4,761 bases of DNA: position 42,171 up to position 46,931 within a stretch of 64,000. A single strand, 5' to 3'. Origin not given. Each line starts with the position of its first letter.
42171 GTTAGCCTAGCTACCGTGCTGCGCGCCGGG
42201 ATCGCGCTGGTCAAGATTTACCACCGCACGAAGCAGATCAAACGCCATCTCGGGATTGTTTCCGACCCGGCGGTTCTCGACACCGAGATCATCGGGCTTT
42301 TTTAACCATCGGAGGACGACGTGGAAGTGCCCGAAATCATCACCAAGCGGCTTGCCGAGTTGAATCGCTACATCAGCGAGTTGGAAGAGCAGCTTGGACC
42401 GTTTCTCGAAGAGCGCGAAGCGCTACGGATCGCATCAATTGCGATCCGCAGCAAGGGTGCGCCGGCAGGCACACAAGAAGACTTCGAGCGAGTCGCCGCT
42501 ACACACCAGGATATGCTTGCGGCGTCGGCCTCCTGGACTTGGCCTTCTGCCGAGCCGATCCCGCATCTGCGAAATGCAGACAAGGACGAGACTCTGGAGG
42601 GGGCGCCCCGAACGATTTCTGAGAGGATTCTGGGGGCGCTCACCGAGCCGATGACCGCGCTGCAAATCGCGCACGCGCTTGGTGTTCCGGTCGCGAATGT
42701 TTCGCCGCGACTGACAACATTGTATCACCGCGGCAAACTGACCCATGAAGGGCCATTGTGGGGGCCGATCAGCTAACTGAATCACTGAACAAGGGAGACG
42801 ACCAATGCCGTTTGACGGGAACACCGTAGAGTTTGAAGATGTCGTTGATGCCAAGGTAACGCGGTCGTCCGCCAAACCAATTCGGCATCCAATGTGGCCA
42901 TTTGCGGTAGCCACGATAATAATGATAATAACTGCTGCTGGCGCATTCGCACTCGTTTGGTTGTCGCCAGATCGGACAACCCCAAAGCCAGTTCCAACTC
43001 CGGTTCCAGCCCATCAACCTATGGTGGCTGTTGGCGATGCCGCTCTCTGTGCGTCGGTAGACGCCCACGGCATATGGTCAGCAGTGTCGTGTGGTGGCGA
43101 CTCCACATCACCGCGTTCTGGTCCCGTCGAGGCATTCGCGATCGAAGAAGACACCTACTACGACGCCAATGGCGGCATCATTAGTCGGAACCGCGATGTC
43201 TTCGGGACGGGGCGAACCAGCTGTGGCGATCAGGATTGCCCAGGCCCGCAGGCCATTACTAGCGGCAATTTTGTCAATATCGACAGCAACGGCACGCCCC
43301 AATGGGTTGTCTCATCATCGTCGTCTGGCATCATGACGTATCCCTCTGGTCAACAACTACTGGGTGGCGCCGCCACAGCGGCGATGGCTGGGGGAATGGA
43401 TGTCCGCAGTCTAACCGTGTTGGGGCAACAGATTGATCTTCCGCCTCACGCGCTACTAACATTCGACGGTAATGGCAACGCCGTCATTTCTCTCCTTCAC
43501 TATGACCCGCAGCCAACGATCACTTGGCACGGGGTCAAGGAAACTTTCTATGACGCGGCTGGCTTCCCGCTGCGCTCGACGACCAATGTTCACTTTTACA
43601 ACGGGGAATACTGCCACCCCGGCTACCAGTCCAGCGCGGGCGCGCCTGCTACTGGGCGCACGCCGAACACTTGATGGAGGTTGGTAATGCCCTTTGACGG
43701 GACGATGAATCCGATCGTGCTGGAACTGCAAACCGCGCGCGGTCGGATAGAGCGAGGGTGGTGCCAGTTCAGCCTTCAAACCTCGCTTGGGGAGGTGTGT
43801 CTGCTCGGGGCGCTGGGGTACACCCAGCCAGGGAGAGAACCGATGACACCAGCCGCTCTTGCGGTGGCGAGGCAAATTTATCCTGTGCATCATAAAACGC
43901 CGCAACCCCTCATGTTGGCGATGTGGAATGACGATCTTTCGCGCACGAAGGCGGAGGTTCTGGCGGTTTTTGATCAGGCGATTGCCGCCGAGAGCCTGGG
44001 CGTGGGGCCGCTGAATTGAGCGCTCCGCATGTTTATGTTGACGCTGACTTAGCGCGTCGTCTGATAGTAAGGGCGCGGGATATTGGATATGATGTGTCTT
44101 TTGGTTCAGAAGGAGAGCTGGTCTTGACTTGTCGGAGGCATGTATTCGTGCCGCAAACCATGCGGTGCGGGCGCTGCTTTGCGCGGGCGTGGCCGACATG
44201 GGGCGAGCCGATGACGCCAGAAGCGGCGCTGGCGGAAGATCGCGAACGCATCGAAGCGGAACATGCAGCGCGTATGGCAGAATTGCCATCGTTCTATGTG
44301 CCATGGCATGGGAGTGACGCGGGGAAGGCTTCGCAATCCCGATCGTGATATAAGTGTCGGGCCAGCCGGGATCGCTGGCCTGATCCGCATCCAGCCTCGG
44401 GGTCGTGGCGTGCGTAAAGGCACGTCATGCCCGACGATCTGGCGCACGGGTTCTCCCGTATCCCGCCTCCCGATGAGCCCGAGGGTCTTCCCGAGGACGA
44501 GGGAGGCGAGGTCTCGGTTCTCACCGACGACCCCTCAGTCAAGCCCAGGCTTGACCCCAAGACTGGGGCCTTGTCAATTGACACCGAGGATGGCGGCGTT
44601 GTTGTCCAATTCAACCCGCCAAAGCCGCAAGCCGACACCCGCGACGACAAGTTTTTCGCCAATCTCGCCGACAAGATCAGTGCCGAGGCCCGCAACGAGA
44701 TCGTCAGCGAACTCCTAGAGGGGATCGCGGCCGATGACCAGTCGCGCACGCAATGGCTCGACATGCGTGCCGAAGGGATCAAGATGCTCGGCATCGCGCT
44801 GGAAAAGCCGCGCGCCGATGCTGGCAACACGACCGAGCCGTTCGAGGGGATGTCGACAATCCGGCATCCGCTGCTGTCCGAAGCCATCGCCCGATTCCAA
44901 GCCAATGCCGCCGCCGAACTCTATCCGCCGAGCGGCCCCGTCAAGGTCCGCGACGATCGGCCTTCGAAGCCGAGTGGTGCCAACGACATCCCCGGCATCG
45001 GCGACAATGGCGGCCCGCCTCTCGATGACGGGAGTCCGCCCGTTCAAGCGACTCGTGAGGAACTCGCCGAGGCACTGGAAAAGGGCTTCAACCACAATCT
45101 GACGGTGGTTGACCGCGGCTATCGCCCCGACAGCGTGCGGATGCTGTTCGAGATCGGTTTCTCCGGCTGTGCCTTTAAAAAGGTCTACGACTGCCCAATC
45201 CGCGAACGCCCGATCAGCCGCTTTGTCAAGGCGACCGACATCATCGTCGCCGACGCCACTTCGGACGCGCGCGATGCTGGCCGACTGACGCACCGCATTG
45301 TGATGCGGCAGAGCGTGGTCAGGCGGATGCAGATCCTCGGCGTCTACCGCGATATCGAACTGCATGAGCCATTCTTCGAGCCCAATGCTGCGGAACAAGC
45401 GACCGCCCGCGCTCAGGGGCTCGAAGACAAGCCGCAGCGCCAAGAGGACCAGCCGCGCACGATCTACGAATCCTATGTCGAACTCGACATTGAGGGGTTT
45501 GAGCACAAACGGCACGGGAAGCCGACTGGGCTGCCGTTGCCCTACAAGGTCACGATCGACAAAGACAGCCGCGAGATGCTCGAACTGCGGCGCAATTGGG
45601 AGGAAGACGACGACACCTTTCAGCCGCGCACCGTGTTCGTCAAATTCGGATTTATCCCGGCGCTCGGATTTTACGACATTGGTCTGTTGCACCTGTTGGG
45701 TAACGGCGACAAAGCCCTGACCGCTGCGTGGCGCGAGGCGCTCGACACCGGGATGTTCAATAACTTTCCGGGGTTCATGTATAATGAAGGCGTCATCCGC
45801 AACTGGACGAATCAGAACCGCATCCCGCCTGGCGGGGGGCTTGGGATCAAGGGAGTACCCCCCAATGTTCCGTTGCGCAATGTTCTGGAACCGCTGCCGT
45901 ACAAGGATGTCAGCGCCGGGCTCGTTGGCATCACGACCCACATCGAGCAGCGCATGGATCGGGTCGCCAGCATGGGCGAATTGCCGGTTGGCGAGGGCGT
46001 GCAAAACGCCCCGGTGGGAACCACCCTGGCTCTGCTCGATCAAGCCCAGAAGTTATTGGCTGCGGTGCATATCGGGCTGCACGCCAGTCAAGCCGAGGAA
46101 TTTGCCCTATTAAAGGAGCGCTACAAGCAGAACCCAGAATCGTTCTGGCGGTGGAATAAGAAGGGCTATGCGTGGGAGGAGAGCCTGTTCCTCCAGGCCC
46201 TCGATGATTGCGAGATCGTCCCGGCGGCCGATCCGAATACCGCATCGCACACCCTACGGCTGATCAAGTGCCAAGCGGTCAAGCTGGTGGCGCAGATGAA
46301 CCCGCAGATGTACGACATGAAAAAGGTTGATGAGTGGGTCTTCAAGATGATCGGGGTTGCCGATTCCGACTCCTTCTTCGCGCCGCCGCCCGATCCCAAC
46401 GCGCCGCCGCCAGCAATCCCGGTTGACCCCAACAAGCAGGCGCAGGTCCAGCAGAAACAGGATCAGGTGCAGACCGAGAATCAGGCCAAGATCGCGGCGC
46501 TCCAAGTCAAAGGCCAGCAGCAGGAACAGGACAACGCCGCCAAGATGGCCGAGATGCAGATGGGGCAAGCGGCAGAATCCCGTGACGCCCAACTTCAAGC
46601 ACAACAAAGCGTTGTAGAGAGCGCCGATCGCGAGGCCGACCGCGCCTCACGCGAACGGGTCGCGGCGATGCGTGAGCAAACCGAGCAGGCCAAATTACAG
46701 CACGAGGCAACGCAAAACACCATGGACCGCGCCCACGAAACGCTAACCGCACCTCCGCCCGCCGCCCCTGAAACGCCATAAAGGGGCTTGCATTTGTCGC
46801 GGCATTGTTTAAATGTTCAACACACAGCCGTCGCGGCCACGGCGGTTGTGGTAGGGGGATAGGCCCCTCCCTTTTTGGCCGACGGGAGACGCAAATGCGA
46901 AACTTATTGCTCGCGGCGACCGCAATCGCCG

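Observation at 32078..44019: Eight-member 'MPFDG' paralogous small-protein family scattered through the late/accessory region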

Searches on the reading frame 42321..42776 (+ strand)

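Call 17: search_protein_families(library=pfam, proteins=[window:42321-42776:+], max_evalue=0.01)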
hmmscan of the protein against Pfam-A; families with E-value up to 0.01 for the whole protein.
window:42321-42776:+ (151 aa): 2 families
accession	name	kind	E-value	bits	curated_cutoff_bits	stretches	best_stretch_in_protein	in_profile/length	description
PF12840.13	HTH_20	-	0.00011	22.5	27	1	102-136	8-44/51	Helix-turn-helix domain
PF09339.16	HTH_IclR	-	0.00027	21.1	22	1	103-141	11-49/52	IclR helix-turn-helix domain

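Call 62: search_protein_families(library=phrogs, proteins=[window:42321-42776:+], max_evalue=0.001)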
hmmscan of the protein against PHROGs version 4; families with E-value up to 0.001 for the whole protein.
window:42321-42776:+ (151 aa): 1 family
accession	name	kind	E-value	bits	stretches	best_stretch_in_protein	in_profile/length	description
phrog_1123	-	unknown function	4.4e-05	24.3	1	102-142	38-78/112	-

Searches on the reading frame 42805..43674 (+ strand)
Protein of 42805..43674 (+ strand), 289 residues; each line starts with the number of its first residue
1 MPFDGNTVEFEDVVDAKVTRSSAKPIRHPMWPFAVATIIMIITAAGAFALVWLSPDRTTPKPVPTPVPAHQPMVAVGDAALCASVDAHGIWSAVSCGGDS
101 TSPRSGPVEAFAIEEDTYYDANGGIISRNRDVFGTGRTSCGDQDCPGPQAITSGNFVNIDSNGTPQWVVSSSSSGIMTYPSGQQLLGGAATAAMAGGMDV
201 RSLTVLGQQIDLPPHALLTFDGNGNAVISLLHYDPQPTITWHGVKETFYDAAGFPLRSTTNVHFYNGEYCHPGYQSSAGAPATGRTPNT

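Call 3: search_protein_families(library=pfam, proteins=[window:42805-43674:+], max_evalue=1)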
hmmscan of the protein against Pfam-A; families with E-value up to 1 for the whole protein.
window:42805-43674:+ (289 aa): 1 family
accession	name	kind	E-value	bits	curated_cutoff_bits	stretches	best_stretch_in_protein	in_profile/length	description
PF04911.17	ATP-synt_J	-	0.081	13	24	1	25-42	5-22/51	ATP synthase j chain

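Call 4: search_protein_families(library=phrogs, proteins=[window:42805-43674:+], max_evalue=1)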
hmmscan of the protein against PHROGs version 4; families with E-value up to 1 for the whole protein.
window:42805-43674:+ (289 aa): 0 families
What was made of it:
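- On DUF6197 (for gene 42805): There is no Pfam or PHROG hit (calls 3, 4).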

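Call 41: find_homologous_proteins(query=window:42805-43671:+, max_evalue=0.001)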
Query window:42805-43671:+ (289 aa): 6 proteins with E <= 0.001 among 2776 candidates.
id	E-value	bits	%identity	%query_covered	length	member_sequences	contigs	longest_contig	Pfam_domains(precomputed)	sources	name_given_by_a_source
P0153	2.4e-160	551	87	100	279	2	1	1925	-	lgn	-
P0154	4.8e-148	510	83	100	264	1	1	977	-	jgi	jgi:hypothetical protein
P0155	2.8e-143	495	100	75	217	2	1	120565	-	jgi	jgi:hypothetical protein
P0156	2.0e-118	413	68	100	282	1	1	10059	-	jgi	jgi:hypothetical protein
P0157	7.5e-111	388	66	100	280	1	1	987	-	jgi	jgi:hypothetical protein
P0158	5.3e-13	67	35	64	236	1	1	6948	-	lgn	-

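Call 52: find_encoding_contigs(protein=P0158, flank=10000, max_places=3)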
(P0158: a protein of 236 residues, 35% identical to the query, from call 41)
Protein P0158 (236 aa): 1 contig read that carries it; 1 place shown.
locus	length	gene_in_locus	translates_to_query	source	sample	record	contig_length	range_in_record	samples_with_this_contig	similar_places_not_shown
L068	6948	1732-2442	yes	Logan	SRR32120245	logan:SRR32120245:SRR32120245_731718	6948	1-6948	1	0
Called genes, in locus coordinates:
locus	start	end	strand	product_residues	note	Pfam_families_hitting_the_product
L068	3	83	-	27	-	?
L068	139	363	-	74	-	PF15943:YdaS_toxin, PF07022:Phage_CI_repr (weak)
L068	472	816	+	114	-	PF13560:HTH_31, PF01381:HTH_3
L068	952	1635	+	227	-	-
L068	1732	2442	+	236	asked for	-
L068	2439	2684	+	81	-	-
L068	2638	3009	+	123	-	-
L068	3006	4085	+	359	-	PF12684:DUF3799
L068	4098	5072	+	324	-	-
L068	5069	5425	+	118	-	-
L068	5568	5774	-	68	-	-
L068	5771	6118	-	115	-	-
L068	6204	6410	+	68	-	-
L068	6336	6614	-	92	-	-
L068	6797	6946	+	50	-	?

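Call 53: find_encoding_contigs(protein=P0156, flank=10000, max_places=3)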
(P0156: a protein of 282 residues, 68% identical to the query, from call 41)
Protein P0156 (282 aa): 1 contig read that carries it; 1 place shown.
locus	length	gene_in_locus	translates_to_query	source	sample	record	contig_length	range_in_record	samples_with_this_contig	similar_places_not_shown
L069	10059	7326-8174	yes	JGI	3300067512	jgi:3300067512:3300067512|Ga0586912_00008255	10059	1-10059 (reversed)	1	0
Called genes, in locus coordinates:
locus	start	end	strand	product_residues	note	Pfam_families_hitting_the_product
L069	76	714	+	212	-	PF07589:PEP_exosort_dom (weak)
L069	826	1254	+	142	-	-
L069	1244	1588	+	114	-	PF19698:DUF6197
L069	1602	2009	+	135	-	PF19698:DUF6197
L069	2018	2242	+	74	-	-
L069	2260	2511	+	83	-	-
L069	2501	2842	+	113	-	-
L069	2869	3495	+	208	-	-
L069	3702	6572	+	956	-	PF14890:Intein_splicing, PF17289:Terminase_6C (weak)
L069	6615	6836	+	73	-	-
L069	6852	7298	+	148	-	PF12840:HTH_20 (faint)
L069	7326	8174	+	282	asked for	-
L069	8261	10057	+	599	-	?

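Call 71: predict_structure(alignment_id=A7)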
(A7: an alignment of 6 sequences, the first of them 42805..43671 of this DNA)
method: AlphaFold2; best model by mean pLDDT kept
length: 289 residues; sequences in the alignment: 6
mean_pLDDT: 36.7   pTM: 0.26
mean pLDDT of the five models: 36.7, 35.7, 35.5, 35.0, 33.2
residues with pLDDT >= 90: 0; 70-90: 0; 50-70: 53; < 50: 236
segments of 3 or more residues with pLDDT < 50: 1-31, 48-112, 132-241, 264-289
pLDDT, mean of each block of 10 residues (from residue 1): 25 27 35 52 51 35 28 31 39 36 37 54 54 39 23 25 31 24 24 31 38 43 40 35 55 55 40 28 26
secondary structure, 60 per line:
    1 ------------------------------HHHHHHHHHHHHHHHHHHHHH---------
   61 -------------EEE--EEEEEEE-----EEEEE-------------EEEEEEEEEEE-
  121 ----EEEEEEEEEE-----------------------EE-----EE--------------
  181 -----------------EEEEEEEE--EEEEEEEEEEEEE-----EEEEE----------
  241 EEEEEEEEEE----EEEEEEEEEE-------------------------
elements in order: H31-51 E74-76 E79-85 E91-95 E109-119 E125-134 E198-205 E208-220 E226-230 E241-250 E255-264
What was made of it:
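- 42805..43674 (+): MPFDGN-tagged single-pass membrane protein (289 aa) with a beta-rich, Cys-containing C-terminal domain; not a DUF6197 protein. Helix 31-51 in the AF2 model, which is otherwise unreliable at pLDDT 37 (call 71).
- Tried and rejected: The AF2 model has pLDDT 37 from six sequences and is unusable for fold search (call 71).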

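Call 94: search_protein_families(library=padloc, proteins=[window:42805-43674:+], max_evalue=0.1)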
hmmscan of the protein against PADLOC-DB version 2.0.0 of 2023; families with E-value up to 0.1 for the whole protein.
window:42805-43674:+ (289 aa): 0 families

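Call 95: search_protein_families(library=ncbifam, proteins=[window:42805-43674:+], max_evalue=0.1)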
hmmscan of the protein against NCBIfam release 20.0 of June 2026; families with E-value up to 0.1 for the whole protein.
window:42805-43674:+ (289 aa): 0 families
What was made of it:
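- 42805..43674 (+): No family hit (calls 3, 4, 94, 95).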

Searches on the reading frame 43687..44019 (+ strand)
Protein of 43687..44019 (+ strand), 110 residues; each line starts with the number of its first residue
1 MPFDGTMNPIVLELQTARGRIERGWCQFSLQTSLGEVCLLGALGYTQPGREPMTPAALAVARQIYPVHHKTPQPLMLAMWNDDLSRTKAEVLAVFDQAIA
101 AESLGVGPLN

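Call 3: search_protein_families(library=pfam, proteins=[window:43687-44019:+], max_evalue=1)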
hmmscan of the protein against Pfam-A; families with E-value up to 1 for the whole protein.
window:43687-44019:+ (110 aa): 1 family
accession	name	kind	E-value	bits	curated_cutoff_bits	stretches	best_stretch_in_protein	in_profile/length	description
PF19698.5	DUF6197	-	2.6e-15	57.1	24.6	1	14-100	10-110/111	Family of unknown function (DUF6197)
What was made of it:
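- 43687..44019 (+): MPFDG-tagged DUF6197 paralog (110 aa). Pfam 57.1 bits (call 3).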

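Call 4: search_protein_families(library=phrogs, proteins=[window:43687-44019:+], max_evalue=1)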
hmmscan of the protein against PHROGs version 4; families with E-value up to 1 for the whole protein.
window:43687-44019:+ (110 aa): 4 families
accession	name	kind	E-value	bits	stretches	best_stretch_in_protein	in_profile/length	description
phrog_762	-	unknown function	7.8e-14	52.8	1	12-100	46-149/281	-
phrog_11487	-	unknown function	0.0025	19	1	13-101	32-120/134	-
phrog_13109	-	unknown function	0.0027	18.4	1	20-97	75-155/165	-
phrog_11935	-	unknown function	0.21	12.5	1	31-74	6-48/143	-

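Call 94: search_protein_families(library=padloc, proteins=[window:43687-44019:+], max_evalue=0.1)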
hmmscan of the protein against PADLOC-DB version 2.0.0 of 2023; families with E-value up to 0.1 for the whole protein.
window:43687-44019:+ (110 aa): 0 families

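Call 95: search_protein_families(library=ncbifam, proteins=[window:43687-44019:+], max_evalue=0.1)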
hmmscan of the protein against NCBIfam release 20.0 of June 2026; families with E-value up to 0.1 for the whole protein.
window:43687-44019:+ (110 aa): 0 families

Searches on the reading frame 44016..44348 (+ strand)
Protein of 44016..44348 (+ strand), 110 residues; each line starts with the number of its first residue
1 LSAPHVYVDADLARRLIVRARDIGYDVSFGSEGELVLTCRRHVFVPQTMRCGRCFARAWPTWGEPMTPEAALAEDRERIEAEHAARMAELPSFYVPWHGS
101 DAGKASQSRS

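Call 17: search_protein_families(library=pfam, proteins=[window:44016-44348:+], max_evalue=0.01)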
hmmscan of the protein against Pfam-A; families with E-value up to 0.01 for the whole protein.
window:44016-44348:+ (110 aa): 0 families

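Call 62: search_protein_families(library=phrogs, proteins=[window:44016-44348:+], max_evalue=0.001)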
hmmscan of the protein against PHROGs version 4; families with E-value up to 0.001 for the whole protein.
window:44016-44348:+ (110 aa): 0 families

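Call 95: search_protein_families(library=ncbifam, proteins=[window:44016-44348:+], max_evalue=0.1)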
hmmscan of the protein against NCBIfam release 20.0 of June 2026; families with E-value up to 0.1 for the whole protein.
window:44016-44348:+ (110 aa): 0 families
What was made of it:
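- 44016..44348 (+): 110-aa ORF, the third gene of the 42782-44342 cassette. No family hits (calls 17, 62, 95).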

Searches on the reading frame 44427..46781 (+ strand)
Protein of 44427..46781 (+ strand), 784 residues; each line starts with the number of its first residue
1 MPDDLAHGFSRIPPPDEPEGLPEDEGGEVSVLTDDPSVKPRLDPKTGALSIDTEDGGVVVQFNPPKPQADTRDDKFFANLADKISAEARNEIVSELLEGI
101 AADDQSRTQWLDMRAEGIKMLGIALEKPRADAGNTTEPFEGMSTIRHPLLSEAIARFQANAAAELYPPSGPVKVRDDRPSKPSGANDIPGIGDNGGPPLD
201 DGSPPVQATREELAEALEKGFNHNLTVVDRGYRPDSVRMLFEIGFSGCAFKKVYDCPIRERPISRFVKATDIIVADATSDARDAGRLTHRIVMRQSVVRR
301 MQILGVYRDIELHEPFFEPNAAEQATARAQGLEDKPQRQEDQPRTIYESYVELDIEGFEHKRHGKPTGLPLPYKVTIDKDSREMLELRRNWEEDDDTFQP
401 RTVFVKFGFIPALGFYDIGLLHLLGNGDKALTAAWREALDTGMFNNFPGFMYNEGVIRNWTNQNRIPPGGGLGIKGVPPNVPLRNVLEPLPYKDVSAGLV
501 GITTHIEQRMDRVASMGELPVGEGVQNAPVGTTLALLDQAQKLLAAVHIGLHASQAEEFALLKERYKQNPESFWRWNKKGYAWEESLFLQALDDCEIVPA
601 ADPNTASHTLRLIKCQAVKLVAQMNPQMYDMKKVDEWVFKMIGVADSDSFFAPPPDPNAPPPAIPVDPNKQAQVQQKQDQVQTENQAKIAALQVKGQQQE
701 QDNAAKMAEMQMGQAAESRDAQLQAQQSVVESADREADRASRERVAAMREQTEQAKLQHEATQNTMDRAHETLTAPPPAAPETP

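Call 17: search_protein_families(library=pfam, proteins=[window:44427-46781:+], max_evalue=0.01)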
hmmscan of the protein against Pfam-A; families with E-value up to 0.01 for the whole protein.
window:44427-46781:+ (784 aa): 0 families

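Call 30: find_related_loci(query=window:44427-46781:+, collection=viral_contigs, flank=10000)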
Query window:44427-46781:+ (784 aa) in viral_contigs; peptide patterns used: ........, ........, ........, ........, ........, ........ (x = any residue, [..] = any of these).
36 stretches matched a pattern; 27 encode a relative of the query (tblastn E <= 1e-3); 27 distinct loci.
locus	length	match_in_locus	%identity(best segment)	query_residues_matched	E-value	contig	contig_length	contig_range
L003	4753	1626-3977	99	1-784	0e+0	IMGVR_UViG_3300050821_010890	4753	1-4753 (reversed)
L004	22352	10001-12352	99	1-784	0e+0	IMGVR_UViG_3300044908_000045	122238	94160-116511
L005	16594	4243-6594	99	1-784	0e+0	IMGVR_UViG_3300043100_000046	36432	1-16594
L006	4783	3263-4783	100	1-507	0e+0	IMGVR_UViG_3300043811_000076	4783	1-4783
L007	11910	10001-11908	69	42-643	0e+0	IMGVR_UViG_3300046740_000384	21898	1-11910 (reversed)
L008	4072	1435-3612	41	24-760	0e+0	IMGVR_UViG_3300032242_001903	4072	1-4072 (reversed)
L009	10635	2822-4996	40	27-749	3e-163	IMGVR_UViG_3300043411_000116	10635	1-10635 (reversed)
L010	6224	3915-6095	41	34-773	1e-163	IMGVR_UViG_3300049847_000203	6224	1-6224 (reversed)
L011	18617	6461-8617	49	18-657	1e-143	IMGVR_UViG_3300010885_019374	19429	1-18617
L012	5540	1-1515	40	218-717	5e-112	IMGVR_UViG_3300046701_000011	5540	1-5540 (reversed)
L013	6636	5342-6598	43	35-475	5e-96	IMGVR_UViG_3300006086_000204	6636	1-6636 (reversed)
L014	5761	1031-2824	33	76-711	4e-94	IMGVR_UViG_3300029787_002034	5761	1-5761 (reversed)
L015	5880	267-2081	32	76-700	6e-91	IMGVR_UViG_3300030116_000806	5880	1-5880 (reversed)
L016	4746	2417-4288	32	76-723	3e-91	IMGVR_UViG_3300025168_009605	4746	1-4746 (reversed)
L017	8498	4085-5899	32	76-700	9e-91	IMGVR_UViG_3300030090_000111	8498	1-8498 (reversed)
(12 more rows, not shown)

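Call 62: search_protein_families(library=phrogs, proteins=[window:44427-46781:+], max_evalue=0.001)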
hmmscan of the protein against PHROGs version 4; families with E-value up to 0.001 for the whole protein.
window:44427-46781:+ (784 aa): 1 family
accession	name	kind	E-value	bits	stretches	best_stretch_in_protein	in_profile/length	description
phrog_1216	-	head and packaging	3.4e-16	59.9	1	245-522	195-461/714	portal protein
